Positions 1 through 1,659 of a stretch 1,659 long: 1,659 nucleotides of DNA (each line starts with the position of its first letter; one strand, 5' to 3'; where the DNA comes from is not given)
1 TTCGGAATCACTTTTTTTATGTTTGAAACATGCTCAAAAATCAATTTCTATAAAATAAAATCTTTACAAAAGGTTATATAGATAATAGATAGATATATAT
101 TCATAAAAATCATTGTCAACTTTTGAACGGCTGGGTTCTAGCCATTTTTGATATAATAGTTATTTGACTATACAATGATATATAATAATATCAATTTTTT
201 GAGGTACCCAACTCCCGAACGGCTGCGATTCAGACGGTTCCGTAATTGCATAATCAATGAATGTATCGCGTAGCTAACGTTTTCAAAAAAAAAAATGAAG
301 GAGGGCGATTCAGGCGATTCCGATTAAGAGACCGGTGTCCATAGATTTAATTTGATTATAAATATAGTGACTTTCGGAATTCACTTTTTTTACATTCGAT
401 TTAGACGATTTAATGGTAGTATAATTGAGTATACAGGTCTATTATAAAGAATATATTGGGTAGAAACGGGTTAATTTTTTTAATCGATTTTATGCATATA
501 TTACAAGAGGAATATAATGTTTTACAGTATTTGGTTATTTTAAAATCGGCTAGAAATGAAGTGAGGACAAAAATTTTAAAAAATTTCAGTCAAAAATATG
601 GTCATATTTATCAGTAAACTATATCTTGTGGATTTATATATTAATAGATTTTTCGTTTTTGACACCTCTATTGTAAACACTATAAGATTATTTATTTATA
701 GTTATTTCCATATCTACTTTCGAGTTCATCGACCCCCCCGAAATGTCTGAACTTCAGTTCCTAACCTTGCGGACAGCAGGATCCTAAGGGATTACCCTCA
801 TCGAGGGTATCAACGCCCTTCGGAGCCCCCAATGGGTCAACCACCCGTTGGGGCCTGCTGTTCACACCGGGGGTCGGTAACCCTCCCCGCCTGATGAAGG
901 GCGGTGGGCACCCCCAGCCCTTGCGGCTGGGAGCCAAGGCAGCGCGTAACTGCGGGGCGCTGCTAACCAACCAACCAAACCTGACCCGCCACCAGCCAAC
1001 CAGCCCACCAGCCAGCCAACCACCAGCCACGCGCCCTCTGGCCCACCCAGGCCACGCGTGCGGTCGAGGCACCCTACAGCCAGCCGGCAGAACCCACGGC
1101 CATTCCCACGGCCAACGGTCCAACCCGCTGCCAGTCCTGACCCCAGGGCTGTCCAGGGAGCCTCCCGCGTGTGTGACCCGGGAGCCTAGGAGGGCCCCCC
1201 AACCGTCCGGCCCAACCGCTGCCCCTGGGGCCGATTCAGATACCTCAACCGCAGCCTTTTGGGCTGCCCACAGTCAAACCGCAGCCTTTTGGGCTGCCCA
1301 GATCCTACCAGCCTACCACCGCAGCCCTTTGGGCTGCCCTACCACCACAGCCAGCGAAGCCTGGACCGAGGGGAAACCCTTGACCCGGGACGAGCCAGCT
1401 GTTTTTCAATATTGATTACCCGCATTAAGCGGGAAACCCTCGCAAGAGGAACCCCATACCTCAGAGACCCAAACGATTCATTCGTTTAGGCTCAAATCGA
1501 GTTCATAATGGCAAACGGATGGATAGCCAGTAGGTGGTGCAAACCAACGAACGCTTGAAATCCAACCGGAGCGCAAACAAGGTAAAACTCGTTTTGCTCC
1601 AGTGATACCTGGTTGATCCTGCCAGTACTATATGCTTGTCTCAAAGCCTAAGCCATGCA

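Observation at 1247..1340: Triplicated GC hairpin module in the 5' ETS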

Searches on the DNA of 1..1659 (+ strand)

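Call 2: search_rna_families(source=window, threshold=evalue, max_evalue=1, show_alignments=2)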
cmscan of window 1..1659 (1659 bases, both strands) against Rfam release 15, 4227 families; matches with E-value up to 1: 1.
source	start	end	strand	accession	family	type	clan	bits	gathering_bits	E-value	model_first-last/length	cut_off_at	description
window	1606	1659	+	RF01960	SSU_rRNA_eukarya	Gene; rRNA;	CL00111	55.8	50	8e-14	1-55/1831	3'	Eukaryotic small subunit ribosomal RNA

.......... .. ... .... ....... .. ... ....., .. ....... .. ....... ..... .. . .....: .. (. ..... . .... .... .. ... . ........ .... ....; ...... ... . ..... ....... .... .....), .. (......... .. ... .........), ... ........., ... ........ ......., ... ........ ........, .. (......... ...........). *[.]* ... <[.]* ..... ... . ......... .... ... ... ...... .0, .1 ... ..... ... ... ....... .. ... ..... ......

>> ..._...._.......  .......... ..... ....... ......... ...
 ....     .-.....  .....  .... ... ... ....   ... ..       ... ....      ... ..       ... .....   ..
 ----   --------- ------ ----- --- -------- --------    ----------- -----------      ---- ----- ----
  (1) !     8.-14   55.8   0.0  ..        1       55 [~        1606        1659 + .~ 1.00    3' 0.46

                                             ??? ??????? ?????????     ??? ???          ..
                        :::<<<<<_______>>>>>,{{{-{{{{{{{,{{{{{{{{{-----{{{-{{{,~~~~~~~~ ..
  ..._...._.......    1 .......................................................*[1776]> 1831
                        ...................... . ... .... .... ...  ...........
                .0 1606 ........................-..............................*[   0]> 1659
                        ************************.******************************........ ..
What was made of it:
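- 1606..1659 (+): 5' end of the 18S rRNA gene. Rfam RF01960, 55.8 bits, E = 8e-14 (call 2).
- On Eukaryotic 5' external transcribed spacer (pre-rRNA leader): Rfam SSU_rRNA_eukarya model position 1 aligns at 1606, on the + strand (call 2).
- Checked: The 18S gene starts at 1606 (Rfam SSU_rRNA_eukarya, call 2).
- The 18S gene starts at 1606 (call 2). No Rfam family matches the module at E <= 1 (call 2).
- Tried and rejected: A search at E <= 1 over the window found nothing but the 18S gene (call 2).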

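Call 20: search_dna_similar(query=window:700-1659:+, collection=plasmids, mode=distant, max_rows=10)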
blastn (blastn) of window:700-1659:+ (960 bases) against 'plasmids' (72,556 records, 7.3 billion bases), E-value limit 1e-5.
Records with a match: 6; places in all: 11; records where one place covers at least 80% of the query: 0.
Best place of each record, by identity: 90-95% 5; 80-90% 1.
By first word of the organism name: Stenotrophomonas 1; Streptomyces 1; Pseudomonas 1; Bacillus 1; Enterobacter 1; Campylobacter 1.
By predicted mobility (MOB-suite, as given by PLSDB): non-mobilizable 6.
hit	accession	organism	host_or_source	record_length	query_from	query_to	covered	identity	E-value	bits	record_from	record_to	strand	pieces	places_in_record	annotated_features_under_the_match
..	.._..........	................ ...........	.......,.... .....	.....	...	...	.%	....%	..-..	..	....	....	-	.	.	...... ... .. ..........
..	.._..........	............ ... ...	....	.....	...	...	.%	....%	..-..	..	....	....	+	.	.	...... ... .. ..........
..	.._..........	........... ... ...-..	-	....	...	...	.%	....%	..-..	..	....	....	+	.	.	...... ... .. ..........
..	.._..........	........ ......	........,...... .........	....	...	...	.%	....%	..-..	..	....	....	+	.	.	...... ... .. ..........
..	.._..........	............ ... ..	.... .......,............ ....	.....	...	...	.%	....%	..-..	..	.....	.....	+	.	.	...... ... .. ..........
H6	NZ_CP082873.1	Campylobacter hominis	-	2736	907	960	6%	89.1%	7e-9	70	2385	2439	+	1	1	record has no annotation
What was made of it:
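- Tried and rejected: The search returned only stray 18S-like contaminants in bacterial records and no CERE (call 20).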

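Call 41: search_rna_families(sources=[L018, L023], threshold=gathering)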
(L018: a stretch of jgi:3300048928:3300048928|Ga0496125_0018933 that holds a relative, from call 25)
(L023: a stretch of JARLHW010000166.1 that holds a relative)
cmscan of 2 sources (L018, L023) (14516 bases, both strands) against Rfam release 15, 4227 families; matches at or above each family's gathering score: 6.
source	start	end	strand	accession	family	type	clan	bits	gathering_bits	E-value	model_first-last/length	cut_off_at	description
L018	3773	6516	+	RF02543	LSU_rRNA_eukarya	Gene; rRNA;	CL00112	1809.1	50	0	1-2641/3401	3'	Eukaryotic large subunit ribosomal RNA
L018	1428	3447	+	RF01960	SSU_rRNA_eukarya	Gene; rRNA;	CL00111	1393.3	50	0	1-1831/1831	no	Eukaryotic small subunit ribosomal RNA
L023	4363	7710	+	RF01960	SSU_rRNA_eukarya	Gene; rRNA;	CL00111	1206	50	0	1-1831/1831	no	Eukaryotic small subunit ribosomal RNA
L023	5242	5447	+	RF01807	GIR1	Gene; ribozyme;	-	156.9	100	4e-37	1-201/201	no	GIR1 branching ribozyme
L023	7745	7889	+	RF00002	5_8S_rRNA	Gene; rRNA;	CL00112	87.9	42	4e-21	1-154/154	no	5.8S ribosomal RNA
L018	3481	3625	+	RF00002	5_8S_rRNA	Gene; rRNA;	CL00112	84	42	5.1e-20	1-154/154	no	5.8S ribosomal RNA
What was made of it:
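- On Naegleria CERE (extrachromosomal rDNA plasmid): L018 (99.3% identical to the window) has an SSU of 2020 nt and an ITS1 of 33 nt (call 41).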

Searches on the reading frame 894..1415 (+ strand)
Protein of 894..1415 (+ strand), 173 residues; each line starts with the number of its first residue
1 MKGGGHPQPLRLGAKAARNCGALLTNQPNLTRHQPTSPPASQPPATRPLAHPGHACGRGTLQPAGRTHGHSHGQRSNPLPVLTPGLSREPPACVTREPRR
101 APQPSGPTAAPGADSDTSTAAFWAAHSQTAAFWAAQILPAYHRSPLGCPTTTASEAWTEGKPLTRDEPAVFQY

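Call 25: find_encoding_contigs(protein=window:894-1415:+, flank=10000, max_places=6)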
Protein window:894-1415:+ (173 aa): 4 contigs read that carry it; 4 places shown.
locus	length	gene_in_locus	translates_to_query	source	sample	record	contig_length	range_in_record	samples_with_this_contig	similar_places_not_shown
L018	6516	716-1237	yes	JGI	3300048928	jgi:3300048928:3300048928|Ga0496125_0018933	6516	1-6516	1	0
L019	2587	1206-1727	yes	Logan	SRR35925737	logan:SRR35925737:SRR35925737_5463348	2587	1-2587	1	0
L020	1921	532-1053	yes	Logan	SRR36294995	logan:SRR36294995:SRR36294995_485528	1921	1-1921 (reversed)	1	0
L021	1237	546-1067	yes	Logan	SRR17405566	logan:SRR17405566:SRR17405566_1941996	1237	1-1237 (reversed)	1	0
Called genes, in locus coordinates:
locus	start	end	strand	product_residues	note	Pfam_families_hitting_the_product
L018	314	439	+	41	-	-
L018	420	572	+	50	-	-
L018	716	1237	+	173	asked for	-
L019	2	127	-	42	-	?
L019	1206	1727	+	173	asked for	-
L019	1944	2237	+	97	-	-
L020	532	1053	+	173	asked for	-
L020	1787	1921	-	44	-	?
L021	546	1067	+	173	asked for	-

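Call 45: search_protein_families(library=pfam, proteins=[window:894-1412:+], max_evalue=0.01)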
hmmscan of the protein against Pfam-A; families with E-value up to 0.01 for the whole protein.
window:894-1412:+ (173 aa): 0 families
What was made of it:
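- The ORF has no Pfam hit (call 45).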
